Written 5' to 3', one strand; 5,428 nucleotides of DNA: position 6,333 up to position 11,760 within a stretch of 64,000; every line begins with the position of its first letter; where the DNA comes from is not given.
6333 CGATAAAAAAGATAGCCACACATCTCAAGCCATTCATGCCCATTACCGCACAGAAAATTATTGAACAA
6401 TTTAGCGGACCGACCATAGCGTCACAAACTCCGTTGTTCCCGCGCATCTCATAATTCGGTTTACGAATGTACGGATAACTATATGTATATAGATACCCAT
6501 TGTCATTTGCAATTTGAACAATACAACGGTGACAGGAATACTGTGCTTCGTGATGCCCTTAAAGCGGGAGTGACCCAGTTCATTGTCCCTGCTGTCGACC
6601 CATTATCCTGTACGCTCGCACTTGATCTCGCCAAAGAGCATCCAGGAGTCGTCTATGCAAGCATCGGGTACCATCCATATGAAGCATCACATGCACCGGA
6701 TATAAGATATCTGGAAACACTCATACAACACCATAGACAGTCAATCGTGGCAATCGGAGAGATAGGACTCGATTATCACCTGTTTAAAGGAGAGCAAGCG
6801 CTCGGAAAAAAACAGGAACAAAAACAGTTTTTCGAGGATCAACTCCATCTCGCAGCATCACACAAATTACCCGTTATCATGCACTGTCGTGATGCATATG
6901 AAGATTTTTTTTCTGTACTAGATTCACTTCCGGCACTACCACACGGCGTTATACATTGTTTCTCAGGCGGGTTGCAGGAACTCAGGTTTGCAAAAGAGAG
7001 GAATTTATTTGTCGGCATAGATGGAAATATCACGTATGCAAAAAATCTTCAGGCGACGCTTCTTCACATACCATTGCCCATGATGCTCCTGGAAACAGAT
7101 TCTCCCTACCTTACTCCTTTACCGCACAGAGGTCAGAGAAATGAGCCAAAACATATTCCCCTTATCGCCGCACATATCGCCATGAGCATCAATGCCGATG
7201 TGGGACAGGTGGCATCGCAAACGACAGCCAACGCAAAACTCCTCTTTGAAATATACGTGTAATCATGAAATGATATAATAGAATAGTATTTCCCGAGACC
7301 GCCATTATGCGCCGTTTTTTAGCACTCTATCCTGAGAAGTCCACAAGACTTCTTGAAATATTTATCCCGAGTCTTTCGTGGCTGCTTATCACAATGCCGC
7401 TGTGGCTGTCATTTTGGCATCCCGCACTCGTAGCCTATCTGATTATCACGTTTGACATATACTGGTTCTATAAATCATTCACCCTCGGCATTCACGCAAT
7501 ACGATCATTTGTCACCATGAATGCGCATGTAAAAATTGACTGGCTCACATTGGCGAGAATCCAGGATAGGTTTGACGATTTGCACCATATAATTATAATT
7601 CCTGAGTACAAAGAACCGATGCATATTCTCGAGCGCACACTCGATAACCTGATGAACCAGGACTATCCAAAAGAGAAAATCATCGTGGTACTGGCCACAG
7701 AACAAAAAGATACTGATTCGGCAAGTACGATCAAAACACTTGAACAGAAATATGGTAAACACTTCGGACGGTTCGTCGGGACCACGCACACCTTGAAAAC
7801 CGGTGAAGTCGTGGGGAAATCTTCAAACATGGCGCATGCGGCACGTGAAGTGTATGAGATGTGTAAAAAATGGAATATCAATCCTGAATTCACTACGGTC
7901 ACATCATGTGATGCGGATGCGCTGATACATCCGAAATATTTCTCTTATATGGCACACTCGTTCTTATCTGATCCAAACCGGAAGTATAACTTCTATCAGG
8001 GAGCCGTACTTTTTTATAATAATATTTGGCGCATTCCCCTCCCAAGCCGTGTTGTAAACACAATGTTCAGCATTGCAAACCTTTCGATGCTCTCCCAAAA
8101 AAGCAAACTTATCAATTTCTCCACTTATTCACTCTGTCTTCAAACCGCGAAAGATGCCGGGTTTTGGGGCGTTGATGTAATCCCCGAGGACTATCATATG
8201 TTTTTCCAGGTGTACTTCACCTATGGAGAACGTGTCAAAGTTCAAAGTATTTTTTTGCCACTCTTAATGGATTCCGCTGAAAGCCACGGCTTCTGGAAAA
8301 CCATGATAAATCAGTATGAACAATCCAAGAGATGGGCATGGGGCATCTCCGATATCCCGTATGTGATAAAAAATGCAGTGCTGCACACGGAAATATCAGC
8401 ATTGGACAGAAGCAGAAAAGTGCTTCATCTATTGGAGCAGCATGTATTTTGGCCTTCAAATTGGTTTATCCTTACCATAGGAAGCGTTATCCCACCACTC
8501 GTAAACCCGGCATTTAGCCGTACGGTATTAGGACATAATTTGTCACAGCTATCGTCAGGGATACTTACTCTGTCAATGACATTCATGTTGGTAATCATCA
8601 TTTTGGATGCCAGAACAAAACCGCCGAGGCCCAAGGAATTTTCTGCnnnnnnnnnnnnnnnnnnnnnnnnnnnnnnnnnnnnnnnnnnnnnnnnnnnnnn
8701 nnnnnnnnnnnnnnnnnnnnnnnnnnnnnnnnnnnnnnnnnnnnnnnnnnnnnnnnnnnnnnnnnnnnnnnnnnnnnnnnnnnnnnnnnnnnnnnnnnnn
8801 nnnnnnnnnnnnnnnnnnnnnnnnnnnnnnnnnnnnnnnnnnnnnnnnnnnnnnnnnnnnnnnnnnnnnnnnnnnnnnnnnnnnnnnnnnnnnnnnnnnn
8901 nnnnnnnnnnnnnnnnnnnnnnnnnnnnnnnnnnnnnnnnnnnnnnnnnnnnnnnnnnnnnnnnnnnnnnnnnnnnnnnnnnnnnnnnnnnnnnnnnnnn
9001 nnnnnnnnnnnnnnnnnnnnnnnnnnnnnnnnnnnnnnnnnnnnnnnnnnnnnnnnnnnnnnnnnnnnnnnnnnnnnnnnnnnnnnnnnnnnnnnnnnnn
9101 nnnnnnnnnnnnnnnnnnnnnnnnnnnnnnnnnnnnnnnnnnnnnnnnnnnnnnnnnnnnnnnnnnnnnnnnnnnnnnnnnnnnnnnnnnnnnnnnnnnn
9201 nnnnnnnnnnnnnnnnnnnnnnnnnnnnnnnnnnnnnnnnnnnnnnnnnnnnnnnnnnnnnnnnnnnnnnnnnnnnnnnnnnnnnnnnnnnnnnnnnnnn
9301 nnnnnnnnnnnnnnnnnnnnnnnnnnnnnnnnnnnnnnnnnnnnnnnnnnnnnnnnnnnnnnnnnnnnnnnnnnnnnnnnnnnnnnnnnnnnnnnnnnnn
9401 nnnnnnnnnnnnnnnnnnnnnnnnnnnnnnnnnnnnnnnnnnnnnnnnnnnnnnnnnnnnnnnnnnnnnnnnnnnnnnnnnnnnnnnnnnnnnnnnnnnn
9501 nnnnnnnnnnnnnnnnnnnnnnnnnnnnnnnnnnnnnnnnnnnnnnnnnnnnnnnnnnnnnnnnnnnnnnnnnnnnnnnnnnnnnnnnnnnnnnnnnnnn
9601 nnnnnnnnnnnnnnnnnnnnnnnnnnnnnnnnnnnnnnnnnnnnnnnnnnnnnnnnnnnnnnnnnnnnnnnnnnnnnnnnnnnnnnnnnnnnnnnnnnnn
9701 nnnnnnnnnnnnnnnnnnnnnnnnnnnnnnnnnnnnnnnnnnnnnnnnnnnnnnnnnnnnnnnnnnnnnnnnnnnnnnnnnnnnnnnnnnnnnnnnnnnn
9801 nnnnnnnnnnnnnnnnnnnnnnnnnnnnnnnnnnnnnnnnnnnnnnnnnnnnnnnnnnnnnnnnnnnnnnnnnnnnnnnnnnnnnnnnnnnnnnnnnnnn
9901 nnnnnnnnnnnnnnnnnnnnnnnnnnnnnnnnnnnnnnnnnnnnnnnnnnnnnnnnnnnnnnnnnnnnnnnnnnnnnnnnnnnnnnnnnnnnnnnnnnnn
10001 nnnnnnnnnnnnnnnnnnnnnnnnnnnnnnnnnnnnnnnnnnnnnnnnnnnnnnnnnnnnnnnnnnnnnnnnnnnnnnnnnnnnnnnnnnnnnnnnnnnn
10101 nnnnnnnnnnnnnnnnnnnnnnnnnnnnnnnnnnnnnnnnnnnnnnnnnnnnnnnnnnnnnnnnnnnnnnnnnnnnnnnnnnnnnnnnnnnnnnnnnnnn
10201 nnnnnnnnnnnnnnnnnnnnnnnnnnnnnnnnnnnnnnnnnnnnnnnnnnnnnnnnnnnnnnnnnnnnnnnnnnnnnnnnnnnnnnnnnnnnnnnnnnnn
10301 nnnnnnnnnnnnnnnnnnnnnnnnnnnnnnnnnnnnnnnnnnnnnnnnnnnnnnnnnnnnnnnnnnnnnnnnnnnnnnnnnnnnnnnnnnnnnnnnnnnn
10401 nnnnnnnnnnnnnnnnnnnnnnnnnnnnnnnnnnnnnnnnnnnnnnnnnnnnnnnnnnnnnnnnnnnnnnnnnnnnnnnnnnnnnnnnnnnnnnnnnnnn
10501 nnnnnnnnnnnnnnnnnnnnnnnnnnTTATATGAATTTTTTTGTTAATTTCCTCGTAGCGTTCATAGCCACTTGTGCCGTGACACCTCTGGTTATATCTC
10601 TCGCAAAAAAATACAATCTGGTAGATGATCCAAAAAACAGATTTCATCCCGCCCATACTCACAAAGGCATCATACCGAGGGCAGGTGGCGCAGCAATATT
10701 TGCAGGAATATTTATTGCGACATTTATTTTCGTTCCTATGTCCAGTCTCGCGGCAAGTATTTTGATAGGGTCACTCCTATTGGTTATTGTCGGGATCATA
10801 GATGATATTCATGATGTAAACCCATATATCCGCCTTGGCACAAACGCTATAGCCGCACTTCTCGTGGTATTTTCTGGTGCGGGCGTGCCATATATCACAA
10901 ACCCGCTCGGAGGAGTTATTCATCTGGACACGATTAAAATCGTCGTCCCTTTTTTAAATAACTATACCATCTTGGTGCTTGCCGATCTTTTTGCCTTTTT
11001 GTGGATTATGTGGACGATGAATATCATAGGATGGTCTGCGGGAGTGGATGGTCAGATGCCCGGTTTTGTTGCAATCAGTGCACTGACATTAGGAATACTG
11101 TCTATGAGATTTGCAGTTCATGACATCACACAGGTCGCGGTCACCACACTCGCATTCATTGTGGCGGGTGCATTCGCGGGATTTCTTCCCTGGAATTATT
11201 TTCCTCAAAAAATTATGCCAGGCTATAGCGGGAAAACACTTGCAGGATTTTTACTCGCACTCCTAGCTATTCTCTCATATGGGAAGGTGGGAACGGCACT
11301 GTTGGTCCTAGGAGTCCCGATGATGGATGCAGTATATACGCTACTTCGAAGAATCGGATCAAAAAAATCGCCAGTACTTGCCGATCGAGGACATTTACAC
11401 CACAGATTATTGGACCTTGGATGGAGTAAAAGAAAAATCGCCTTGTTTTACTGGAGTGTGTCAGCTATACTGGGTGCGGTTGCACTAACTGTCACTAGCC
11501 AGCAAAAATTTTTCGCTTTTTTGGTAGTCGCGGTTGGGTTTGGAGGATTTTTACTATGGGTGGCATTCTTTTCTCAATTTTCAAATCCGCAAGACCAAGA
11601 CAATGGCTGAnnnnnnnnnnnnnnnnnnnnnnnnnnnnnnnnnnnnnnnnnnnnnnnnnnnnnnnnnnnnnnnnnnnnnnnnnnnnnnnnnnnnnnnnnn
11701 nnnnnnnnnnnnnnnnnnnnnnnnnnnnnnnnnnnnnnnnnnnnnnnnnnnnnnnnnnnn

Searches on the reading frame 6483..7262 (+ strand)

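Call 17: search_protein_families(library=pfam, proteins=[window:6483-7262:+], max_evalue=0.001)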
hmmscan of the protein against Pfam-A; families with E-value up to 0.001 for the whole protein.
window:6483-7262:+ (259 aa): 1 family
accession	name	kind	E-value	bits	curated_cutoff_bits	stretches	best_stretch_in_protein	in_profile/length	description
PF01026.27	TatD_DNase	-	2.5e-69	233.9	27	1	3-255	1-252/253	TatD related DNase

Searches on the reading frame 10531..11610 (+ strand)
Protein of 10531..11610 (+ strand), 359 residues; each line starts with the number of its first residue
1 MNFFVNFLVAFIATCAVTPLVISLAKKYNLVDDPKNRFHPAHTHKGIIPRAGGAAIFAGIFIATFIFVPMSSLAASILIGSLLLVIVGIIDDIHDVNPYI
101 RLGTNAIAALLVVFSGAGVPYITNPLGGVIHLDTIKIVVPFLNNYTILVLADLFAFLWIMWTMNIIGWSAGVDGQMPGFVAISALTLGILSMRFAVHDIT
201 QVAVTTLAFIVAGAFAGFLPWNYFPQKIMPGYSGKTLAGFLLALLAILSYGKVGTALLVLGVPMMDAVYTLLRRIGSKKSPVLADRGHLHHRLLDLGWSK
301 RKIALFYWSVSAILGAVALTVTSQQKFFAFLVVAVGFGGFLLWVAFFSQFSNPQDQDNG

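Call 17: search_protein_families(library=pfam, proteins=[window:10531-11610:+], max_evalue=0.001)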
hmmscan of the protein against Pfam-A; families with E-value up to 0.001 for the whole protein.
window:10531-11610:+ (359 aa): 1 family
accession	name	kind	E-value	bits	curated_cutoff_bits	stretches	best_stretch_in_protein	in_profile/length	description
PF00953.26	Glycos_transf_4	-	3.6e-22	79.5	27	1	76-249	3-159/160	Glycosyl transferase family 4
